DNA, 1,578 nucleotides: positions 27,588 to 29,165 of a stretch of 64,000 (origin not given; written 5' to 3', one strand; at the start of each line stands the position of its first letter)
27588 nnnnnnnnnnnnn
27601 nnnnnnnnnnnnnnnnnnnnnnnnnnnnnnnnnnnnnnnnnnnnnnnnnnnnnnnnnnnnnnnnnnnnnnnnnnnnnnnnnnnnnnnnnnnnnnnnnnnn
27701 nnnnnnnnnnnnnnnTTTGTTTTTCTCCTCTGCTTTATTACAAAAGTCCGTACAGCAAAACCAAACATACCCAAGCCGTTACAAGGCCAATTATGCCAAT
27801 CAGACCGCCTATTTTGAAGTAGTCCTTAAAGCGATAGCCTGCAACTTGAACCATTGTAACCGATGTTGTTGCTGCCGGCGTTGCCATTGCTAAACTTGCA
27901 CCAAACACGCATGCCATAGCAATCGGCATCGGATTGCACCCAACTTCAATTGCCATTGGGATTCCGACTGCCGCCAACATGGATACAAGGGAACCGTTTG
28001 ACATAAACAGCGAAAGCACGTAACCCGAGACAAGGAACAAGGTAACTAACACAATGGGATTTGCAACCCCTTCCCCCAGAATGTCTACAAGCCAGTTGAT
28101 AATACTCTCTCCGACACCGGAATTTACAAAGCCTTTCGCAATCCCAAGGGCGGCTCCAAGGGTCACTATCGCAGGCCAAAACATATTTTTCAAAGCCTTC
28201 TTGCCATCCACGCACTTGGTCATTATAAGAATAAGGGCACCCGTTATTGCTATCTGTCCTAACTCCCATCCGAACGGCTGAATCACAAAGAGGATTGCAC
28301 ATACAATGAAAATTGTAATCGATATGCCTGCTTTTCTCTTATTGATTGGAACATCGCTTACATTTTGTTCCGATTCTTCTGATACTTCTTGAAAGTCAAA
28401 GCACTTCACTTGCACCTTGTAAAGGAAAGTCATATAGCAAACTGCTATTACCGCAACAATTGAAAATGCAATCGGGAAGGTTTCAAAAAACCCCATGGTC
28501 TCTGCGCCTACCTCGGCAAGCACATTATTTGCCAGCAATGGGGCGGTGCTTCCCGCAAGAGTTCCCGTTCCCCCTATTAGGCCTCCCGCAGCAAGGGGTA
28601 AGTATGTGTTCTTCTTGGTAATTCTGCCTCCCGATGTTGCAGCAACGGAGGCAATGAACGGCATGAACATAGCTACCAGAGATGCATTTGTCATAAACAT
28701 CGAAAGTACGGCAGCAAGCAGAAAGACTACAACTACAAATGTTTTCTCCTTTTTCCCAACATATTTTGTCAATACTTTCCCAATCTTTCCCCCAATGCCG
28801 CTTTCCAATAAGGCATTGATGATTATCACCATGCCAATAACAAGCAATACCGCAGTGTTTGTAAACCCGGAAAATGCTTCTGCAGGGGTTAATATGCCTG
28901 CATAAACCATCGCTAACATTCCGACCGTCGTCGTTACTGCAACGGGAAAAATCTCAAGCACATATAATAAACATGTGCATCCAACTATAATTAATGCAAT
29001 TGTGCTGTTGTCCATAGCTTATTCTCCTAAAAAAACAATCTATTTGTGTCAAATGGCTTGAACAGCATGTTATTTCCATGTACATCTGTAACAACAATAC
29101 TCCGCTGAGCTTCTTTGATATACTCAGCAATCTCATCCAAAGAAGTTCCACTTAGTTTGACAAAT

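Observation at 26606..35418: ATP-grasp ligase-rich tailoring block with an embedded SLC13 solute permease: candidate undescribed amide-decoration module for an amino sugar or uronate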

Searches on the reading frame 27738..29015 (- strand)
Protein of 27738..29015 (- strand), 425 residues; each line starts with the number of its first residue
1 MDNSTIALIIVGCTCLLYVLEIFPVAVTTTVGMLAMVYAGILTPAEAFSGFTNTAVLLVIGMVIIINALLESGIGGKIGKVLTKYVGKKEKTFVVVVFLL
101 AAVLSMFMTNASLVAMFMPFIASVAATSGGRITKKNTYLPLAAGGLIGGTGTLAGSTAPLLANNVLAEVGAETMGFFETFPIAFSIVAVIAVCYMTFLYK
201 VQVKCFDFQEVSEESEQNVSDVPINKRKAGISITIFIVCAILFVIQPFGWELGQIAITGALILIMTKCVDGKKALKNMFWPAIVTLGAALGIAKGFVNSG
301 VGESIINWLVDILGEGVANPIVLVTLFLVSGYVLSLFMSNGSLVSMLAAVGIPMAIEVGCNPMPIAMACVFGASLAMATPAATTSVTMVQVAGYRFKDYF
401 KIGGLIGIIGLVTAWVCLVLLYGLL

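Call 3: search_protein_families(library=pfam, proteins=[window:27738-29015:-], max_evalue=0.01)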
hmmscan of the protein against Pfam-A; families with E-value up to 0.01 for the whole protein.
window:27738-29015:- (425 aa): 3 families
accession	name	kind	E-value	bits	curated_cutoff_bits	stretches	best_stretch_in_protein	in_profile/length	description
PF03600.22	CitMHS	-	8.5e-45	153.7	31.9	2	16-368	2-334/336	Citrate transporter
PF00939.25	Na_sulph_symp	-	1.7e-21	77.3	27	1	9-422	35-465/472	Sodium:sulfate symporter transmembrane region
PF06808.19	DctM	-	5.5e-05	22.6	23.8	1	133-413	122-398/413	Tripartite ATP-independent periplasmic transporter, DctM component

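Call 4: search_protein_families(library=ncbifam, proteins=[window:27738-29015:-], max_evalue=0.01)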
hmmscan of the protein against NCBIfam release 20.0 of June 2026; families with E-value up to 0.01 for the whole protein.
window:27738-29015:- (425 aa): 3 families
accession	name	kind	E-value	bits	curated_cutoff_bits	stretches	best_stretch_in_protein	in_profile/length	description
TIGR00785.1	dass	subfamily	3.3e-36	125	198.6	1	6-416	12-438/444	DASS family sodium-coupled anion symporter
NF040989.1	MamN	equivalog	1.5e-08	33.8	500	1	13-167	240-389/437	magnetosome biogenesis transporter MamN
NF033877.0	arsB_Sta_pI258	exception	0.0012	18.1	760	0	30-198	252-420/429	arsenite efflux transporter membrane subunit ArsB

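Call 46: find_homologous_proteins(query=window:27738-29015:-, max_evalue=1e-10)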
Query window:27738-29015:- (425 aa): 375 proteins with E <= 1e-10 among 8000 candidates; the best 120 are listed.
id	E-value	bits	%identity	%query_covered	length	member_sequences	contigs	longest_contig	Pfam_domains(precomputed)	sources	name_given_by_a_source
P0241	9.5e-262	886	100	100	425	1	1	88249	PF00939.26,PF03600.23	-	-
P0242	2.1e-216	737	79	100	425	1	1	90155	PF00939.26,PF06808.19,PF03600.23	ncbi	-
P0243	6.7e-216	735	81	100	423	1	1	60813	PF00939.26,PF03600.23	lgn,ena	-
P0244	1.4e-215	734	80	100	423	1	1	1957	PF00939.26,PF06808.19,PF03600.23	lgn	-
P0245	1.6e-215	734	77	100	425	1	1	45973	PF00939.26,PF03600.23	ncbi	-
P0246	1.3e-214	731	80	100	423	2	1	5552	PF00939.26,PF03600.23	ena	-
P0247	2.9e-214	730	80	100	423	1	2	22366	PF00939.26,PF06808.19,PF03600.23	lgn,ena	-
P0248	1.6e-213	727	79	100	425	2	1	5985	PF00939.26,PF03600.23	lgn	-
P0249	7.2e-213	725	77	100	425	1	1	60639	PF00939.26,PF03600.23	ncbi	-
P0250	2.5e-212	723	79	100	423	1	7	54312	PF00939.26,PF03600.23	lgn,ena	-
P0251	2.7e-212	723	78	100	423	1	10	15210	PF00939.26,PF03600.23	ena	-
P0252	7.8e-212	722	78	100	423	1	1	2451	PF00939.26,PF03600.23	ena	-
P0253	4.7e-211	719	79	100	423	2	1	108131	PF00939.26,PF03600.23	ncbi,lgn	-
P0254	1.0e-210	718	79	100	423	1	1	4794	PF00939.26,PF03600.23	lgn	-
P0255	1.6e-210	717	75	100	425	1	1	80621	PF00939.26,PF03600.23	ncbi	-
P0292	4.3e-181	620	65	100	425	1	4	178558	PF00939.26,PF03600.23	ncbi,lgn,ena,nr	ncbi:MAG: SLC13/DASS family transporter [Oscillospiraceae bacterium]|nr:SLC13/DASS family transporte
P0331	1.7e-173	595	67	99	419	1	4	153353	PF00939.26,PF03600.23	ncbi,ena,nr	ncbi:MAG: anion permease [Synergistaceae bacterium]|nr:anion permease [Synergistaceae bacterium]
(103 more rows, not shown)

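Call 47: find_encoding_contigs(protein=P0253, flank=10000, max_places=1)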
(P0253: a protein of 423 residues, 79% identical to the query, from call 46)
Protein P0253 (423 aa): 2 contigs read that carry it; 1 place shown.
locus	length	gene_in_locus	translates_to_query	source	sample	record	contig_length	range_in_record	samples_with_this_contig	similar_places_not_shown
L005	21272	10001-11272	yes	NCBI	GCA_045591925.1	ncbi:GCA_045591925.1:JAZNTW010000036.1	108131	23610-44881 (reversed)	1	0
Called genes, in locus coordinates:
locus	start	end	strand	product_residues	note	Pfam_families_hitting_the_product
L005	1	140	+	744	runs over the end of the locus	PF00532:Peripla_BP_1, PF13377:Peripla_BP_3, PF00990:GGDEF, PF12833:HTH_18, PF00165:HTH_AraC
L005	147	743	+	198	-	PF03167:UDG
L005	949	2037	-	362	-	PF04055:Radical_SAM, PF06969:HemN_C (weak)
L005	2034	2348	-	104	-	-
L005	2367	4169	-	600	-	PF00009:GTP_EFTU, PF03144:GTP_EFTU_D2, PF14492:EFG_III (faint), PF00679:EFG_C, PF06421:LepA_C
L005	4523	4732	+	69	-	-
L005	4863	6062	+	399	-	PF18130:ATPgrasp_N (faint), PF14397:ATPgrasp_ST (weak), PF02655:ATP-grasp_3 (weak), PF02786:CPSase_L_D2, PF07478:Dala_Dala_lig_C (weak), PF13535:ATP-grasp_4, PF18603:LAL_C2 (faint)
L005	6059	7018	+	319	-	-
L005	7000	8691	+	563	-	PF18130:ATPgrasp_N (faint), PF02786:CPSase_L_D2 (weak), PF13535:ATP-grasp_4 (faint), PF00583:Acetyltransf_1, PF13527:Acetyltransf_9 (weak), PF13508:Acetyltransf_7, PF13673:Acetyltransf_10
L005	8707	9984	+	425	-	PF01071:GARS_A, PF02655:ATP-grasp_3 (weak), PF02786:CPSase_L_D2 (weak), PF07478:Dala_Dala_lig_C, PF13535:ATP-grasp_4 (weak)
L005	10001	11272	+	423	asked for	PF00939:Na_sulph_symp, PF03600:CitMHS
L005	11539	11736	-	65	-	-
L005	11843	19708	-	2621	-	PF13855:LRR_8 (faint), PF13306:LRR_5, PF23952:LRR_EndoS (faint), PF13306:LRR_5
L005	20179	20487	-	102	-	-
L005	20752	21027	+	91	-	PF01527:HTH_Tnp_1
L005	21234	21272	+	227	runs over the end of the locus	PF00665:rve, PF13333:rve_2 (weak)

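Call 48: find_encoding_contigs(protein=P0292, flank=10000, max_places=1)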
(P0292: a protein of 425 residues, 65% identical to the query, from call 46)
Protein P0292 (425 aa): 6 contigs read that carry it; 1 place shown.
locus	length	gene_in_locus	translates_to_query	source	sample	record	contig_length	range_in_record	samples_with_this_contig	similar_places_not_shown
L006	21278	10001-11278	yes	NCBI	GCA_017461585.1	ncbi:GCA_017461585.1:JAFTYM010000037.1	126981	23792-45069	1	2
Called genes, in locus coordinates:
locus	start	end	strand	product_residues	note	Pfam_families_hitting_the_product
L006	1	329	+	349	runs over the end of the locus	PF01820:Dala_Dala_lig_N, PF02786:CPSase_L_D2 (weak), PF02222:ATP-grasp, PF07478:Dala_Dala_lig_C, PF13535:ATP-grasp_4 (faint)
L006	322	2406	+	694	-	PF01757:Acyl_transf_3, PF01168:Ala_racemase_N, PF00842:Ala_racemase_C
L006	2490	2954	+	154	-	PF03073:TspO_MBR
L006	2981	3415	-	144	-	-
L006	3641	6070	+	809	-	PF02901:PFL-like, PF01228:Gly_radical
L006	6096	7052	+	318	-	PF13353:Fer4_12, PF00037:Fer4 (faint), PF12837:Fer4_6 (weak), PF04055:Radical_SAM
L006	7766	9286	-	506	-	-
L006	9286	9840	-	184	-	PF04542:Sigma70_r2, PF08281:Sigma70_r4_2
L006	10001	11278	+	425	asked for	PF00939:Na_sulph_symp, PF03600:CitMHS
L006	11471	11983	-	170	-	PF02663:FmdE, PF01258:zf-dskA_traR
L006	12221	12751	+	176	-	PF14512:TM1586_NiRdase (faint), PF00881:Nitroreductase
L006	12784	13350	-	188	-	PF00702:Hydrolase, PF13419:HAD_2, PF13242:Hydrolase_like (weak)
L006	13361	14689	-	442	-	PF13676:TIR_2, PF00455:DeoRC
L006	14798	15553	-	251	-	PF12724:Flavodoxin_5 (weak), PF12838:Fer4_7 (faint), PF13484:Fer4_16 (faint), PF13237:Fer4_10 (weak), PF14697:Fer4_21 (weak), PF00037:Fer4 (weak), PF12837:Fer4_6 (faint), PF13187:Fer4_9 (weak)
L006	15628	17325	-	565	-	PF00664:ABC_membrane, PF00005:ABC_tran, PF02463:SMC_N (faint)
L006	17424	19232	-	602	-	PF00664:ABC_membrane, PF00005:ABC_tran, PF02463:SMC_N (weak)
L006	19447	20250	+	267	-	PF02839:CBM_5_12 (faint)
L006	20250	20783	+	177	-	-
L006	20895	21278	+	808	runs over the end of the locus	PF00122:E1-E2_ATPase, PF00702:Hydrolase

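Call 49: find_encoding_contigs(protein=P0331, flank=10000, max_places=1)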
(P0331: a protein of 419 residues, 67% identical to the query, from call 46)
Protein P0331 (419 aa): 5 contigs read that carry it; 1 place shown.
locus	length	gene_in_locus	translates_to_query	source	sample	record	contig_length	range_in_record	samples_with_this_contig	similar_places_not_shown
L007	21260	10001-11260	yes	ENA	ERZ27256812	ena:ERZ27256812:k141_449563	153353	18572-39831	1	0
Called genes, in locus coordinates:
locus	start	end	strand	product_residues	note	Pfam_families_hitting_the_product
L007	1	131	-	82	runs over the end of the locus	-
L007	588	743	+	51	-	-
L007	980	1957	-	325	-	PF05050:Methyltransf_21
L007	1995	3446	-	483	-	PF01541:GIY-YIG, PF01367:5_3_exonuc (faint), PF27096:UvrC_M, PF02151:UVR, PF08459:UvrC_RNaseH_dom, PF00633:HHH (faint), PF12826:HHH_2, PF14520:HHH_5, +1 more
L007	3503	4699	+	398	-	-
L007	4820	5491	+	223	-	PF08238:Sel1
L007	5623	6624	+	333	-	PF16868:NMT1_3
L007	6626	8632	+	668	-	PF06808:DctM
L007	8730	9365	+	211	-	PF02786:CPSase_L_D2 (weak)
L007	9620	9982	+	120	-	-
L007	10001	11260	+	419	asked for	PF00939:Na_sulph_symp, PF03600:CitMHS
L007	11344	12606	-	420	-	PF00990:GGDEF, PF00563:EAL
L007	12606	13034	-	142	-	PF03479:PCC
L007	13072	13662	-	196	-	-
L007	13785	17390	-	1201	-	PF01855:POR_N, PF17147:PFOR_II, PF01558:POR, PF10371:EKR, PF12837:Fer4_6 (weak), PF12838:Fer4_7, PF13183:Fer4_8 (weak), PF02775:TPP_enzyme_C, +3 more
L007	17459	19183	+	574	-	-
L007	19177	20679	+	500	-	PF00501:AMP-binding, PF13193:AMP-binding_C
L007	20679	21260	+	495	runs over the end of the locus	PF00501:AMP-binding, PF13193:AMP-binding_C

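Call 62: search_protein_families(library=pfam, proteins=[L005:7000-8691:+], max_evalue=1)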
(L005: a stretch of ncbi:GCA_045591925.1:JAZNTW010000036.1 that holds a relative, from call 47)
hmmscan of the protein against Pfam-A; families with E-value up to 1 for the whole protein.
L005:7000-8691:+ (563 aa): 21 families
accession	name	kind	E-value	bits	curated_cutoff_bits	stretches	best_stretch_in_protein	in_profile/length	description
PF00583.31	Acetyltransf_1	-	1.1e-12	48.7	20.7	1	454-540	32-116/116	Acetyltransferase (GNAT) family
PF13673.13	Acetyltransf_10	-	6.3e-09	36.3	23.6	1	468-544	39-111/128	Acetyltransferase (GNAT) domain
PF02786.22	CPSase_L_D2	-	4.2e-08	33.4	19.8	1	103-186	2-88/211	Carbamoyl-phosphate synthase L chain, ATP binding domain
PF13508.13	Acetyltransf_7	-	6.3e-08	33.3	27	1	459-541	7-83/84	Acetyltransferase (GNAT) domain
PF13527.13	Acetyltransf_9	-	6.5e-08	33.1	25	1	421-540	12-124/127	Acetyltransferase (GNAT) domain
PF18130.6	ATPgrasp_N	-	7.2e-06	26.9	27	1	20-89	3-79/81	ATP-grasp N-terminal domain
PF13535.11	ATP-grasp_4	-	2.3e-05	24.5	27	1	137-283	2-154/160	ATP-grasp domain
PF21360.3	PylC-like_N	-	0.00099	19.7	27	1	15-86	10-87/96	PylC-like, N-terminal domain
PF07478.18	Dala_Dala_lig_C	-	0.0016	18.4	24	1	132-282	31-177/204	D-ala D-ala ligase C-terminus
PF13302.13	Acetyltransf_3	-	0.0056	17.8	25.4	1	491-541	88-138/138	Acetyltransferase (GNAT) domain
PF22660.2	RS_preATP-grasp-like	-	0.0059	17.4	27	1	3-62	2-61/98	Ribonucleotide synthetase preATP-grasp domain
PF02222.28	ATP-grasp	-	0.014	15.5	27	1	111-280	4-162/179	ATP-grasp domain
PF01325.25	Fe_dep_repress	-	0.015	15.9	26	1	427-463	21-57/60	Iron dependent repressor, N-terminal DNA binding domain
PF17320.7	DUF5363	-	0.02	15.1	25.8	1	497-518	5-26/54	Family of unknown function (DUF5363)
PF08444.16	Gly_acyl_tr_C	-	0.037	14.7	27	1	492-543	28-78/89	Aralkyl acyl-CoA:amino acid N-acyltransferase, C-terminal region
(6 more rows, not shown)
